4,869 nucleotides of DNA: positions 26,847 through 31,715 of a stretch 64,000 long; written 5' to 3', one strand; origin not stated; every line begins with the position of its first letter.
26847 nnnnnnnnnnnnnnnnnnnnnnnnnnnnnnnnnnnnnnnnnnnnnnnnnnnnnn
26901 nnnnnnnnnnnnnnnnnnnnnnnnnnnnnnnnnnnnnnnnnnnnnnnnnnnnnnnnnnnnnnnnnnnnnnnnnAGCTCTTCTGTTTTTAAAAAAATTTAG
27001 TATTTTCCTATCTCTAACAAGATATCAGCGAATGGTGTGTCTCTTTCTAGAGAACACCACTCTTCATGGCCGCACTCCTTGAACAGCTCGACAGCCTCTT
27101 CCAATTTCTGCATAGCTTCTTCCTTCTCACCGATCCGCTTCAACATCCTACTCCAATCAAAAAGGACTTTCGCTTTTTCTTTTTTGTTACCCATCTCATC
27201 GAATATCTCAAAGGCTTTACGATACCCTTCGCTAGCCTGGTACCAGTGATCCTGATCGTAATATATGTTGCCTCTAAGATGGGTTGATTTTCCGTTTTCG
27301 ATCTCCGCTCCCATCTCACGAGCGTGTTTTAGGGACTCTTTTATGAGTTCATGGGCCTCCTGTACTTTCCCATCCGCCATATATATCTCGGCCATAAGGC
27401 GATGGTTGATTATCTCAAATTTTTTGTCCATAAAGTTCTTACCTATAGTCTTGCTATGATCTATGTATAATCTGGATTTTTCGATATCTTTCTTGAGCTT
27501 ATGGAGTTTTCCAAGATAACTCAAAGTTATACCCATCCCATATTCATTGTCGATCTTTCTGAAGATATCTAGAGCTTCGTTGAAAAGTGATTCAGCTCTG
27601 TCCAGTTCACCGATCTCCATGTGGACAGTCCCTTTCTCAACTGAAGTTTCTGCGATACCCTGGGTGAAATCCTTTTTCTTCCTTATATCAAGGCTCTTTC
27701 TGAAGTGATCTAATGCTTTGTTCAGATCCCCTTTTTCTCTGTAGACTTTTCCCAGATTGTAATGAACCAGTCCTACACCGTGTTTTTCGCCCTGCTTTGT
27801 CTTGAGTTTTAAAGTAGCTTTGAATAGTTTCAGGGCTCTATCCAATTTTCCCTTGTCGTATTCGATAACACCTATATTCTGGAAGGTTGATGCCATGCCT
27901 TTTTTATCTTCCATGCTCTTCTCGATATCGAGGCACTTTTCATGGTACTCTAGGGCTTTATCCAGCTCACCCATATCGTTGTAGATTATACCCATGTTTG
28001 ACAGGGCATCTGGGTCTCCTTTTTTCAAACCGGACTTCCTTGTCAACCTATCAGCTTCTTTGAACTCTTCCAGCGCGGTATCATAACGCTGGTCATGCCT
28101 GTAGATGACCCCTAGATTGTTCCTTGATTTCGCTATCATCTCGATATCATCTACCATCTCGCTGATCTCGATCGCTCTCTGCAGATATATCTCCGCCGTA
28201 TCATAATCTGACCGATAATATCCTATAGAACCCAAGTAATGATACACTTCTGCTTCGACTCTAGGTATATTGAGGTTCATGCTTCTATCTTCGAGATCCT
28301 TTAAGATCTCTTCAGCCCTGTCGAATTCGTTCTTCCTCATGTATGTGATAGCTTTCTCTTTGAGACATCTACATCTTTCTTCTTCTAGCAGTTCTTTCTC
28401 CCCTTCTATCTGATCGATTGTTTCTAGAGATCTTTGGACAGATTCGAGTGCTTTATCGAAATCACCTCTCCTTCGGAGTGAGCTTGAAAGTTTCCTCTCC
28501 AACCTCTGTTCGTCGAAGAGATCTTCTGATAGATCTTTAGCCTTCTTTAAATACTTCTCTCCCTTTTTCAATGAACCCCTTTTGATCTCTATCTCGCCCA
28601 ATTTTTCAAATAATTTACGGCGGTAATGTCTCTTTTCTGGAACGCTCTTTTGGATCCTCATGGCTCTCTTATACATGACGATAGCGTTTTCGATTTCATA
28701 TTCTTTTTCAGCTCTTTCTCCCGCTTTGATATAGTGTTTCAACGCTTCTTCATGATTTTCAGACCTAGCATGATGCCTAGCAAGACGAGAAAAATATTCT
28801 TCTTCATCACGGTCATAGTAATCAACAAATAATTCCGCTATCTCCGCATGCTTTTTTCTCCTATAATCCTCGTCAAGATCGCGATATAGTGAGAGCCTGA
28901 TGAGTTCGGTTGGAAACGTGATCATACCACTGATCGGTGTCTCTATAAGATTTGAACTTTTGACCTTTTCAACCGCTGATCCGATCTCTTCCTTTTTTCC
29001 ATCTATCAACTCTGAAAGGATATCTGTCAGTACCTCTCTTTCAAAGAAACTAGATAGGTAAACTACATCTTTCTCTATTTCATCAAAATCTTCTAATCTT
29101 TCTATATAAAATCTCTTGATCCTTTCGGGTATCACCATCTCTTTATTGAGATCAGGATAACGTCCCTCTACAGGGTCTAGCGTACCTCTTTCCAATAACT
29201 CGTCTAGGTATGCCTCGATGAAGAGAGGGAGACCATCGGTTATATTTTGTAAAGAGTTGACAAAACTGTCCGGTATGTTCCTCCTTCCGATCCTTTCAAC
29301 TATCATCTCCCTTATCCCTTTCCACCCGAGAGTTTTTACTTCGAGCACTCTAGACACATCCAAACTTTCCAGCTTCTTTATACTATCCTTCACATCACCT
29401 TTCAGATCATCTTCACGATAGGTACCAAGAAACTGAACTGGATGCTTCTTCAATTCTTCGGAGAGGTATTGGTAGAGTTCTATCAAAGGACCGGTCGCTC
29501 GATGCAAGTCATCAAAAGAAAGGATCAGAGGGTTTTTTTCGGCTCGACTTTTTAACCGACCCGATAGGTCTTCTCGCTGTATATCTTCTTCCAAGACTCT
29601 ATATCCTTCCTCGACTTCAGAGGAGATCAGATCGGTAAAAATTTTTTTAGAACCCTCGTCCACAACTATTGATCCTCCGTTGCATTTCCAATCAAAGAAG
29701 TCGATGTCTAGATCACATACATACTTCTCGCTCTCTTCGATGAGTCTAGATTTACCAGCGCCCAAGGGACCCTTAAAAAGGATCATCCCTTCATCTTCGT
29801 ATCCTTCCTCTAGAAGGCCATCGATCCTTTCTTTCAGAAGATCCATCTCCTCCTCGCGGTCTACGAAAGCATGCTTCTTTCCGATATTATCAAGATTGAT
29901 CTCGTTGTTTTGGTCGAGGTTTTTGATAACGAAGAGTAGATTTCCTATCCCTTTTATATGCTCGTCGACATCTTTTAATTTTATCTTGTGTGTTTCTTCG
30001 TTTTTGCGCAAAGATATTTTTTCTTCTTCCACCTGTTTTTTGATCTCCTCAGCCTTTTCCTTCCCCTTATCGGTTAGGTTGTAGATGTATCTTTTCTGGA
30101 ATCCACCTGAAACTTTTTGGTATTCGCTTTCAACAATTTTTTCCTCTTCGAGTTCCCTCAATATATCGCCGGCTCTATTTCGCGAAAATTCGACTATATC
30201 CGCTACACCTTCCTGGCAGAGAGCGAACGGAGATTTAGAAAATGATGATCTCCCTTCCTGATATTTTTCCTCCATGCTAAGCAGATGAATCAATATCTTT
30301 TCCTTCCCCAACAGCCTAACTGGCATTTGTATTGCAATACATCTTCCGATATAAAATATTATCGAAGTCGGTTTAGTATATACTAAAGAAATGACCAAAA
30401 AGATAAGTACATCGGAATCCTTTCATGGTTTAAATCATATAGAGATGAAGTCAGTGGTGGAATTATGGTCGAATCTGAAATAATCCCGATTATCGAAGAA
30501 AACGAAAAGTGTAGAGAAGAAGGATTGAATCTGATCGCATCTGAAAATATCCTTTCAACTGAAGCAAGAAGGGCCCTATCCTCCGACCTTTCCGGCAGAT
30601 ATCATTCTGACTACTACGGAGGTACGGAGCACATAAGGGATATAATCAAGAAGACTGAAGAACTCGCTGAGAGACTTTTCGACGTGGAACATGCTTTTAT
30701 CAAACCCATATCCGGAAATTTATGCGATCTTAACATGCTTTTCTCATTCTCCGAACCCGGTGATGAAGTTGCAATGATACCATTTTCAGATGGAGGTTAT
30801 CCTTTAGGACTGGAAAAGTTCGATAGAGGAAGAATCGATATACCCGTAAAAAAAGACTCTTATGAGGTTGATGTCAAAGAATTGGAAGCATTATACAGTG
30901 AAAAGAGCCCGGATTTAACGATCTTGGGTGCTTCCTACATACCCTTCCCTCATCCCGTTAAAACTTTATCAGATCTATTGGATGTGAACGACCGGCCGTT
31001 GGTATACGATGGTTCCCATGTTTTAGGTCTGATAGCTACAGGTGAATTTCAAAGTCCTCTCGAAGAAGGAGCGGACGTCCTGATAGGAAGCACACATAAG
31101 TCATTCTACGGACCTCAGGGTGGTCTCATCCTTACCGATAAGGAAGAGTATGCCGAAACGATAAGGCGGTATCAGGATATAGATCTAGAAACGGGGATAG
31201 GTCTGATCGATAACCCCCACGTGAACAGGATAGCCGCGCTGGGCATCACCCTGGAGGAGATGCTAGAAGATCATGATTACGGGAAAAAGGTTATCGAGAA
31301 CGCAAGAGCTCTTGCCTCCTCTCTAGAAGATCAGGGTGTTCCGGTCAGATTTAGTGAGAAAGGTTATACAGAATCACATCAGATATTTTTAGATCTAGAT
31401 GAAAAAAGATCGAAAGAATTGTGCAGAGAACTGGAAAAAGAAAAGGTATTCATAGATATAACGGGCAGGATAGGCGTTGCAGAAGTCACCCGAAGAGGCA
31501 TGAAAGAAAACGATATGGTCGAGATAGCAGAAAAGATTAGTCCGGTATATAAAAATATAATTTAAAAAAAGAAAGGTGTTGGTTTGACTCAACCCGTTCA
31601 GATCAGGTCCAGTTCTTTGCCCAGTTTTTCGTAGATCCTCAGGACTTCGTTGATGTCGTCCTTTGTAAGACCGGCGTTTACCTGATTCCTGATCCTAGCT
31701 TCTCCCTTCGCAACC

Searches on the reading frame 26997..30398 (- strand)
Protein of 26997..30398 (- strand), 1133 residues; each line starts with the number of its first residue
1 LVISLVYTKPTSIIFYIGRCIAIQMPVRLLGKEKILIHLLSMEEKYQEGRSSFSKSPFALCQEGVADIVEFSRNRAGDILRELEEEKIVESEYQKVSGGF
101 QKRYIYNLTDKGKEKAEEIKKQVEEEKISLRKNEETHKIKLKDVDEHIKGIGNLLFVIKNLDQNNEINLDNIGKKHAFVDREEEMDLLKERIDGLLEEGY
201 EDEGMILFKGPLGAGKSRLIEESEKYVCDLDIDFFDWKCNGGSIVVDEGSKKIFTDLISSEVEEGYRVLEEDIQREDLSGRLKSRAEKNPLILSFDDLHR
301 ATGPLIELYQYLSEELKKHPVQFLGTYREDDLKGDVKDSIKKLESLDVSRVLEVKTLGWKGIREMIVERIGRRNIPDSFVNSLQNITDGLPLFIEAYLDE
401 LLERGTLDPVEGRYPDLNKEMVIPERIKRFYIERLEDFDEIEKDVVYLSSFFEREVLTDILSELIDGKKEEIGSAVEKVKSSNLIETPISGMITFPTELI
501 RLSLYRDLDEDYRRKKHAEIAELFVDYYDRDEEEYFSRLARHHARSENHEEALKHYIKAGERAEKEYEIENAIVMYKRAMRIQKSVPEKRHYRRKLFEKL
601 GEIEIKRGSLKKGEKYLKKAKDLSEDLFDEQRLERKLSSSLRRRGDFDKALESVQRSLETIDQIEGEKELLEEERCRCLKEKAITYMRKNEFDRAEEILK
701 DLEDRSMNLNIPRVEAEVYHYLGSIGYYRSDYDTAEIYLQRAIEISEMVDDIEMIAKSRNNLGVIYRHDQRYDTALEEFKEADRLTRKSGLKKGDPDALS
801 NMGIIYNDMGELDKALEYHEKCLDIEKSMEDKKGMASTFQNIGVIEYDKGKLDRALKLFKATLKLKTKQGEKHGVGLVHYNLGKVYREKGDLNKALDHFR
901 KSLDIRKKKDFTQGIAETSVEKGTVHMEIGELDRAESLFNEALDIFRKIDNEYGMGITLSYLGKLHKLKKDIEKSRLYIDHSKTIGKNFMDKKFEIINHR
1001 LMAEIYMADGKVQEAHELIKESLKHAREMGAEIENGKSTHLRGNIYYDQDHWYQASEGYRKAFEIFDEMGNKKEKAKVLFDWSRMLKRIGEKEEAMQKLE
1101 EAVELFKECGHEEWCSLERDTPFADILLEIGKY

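Call 43: search_protein_families(library=pfam, proteins=[window:26997-30398:-], max_evalue=0.00001)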
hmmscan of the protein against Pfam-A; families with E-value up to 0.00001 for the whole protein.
window:26997-30398:- (1133 aa): 17 families
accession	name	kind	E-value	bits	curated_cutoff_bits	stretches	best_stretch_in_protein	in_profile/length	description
PF13424.12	TPR_12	-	2.6e-61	204.2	30.1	2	836-908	3-77/77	Tetratricopeptide repeat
PF07719.23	TPR_2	-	1.2e-42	140.9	27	0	878-906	3-31/34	Tetratricopeptide repeat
PF00515.34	TPR_1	-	1.1e-38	130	27.8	2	796-826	1-31/34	Tetratricopeptide repeat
PF13374.12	TPR_10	-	4.8e-29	99.9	27.5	0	798-825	4-31/42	Tetratricopeptide repeat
PF13176.12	TPR_7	-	4e-25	86.1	27.9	0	798-832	1-35/36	Tetratricopeptide repeat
PF17874.7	TPR_MalT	-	1.1e-24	87.8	45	1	798-1055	42-299/336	MalT-like TPR region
PF13181.12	TPR_8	-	4.2e-20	70.6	25.7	0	879-908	4-33/34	Tetratricopeptide repeat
PF13432.12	TPR_16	-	2.4e-18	66.7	32.7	0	845-905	6-60/65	Tetratricopeptide repeat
PF14938.12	SNAP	-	2.8e-18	66.8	25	0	810-950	49-182/282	Soluble NSF attachment protein, SNAP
PF13428.12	TPR_14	-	5.8e-17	60.9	23.5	0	1079-1108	4-33/44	Tetratricopeptide repeat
PF24885.1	TPR_NPHP3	-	4.5e-12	46.3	100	1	698-836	81-223/239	Nephrocystin-3 TPR domain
PF13414.12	TPR_11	-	6.7e-11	42.1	26.8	0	883-907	1-25/42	TPR repeat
PF14559.12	TPR_19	-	1.3e-09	38.6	25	0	769-817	4-46/68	Tetratricopeptide repeat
PF13431.12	TPR_17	-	1.3e-08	34.8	24.4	0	794-817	11-34/34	Tetratricopeptide repeat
PF13174.12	TPR_6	-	1e-06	29.4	26.3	0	880-901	4-25/33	Tetratricopeptide repeat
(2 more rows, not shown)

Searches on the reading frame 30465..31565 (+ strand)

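Call 43: search_protein_families(library=pfam, proteins=[window:30465-31565:+], max_evalue=0.00001)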
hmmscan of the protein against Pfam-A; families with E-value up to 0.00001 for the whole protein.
window:30465-31565:+ (366 aa): 1 family
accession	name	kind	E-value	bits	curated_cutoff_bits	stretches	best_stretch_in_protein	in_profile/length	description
PF00464.25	SHMT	-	4e-35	121.6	27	1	3-356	5-397/399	Serine hydroxymethyltransferase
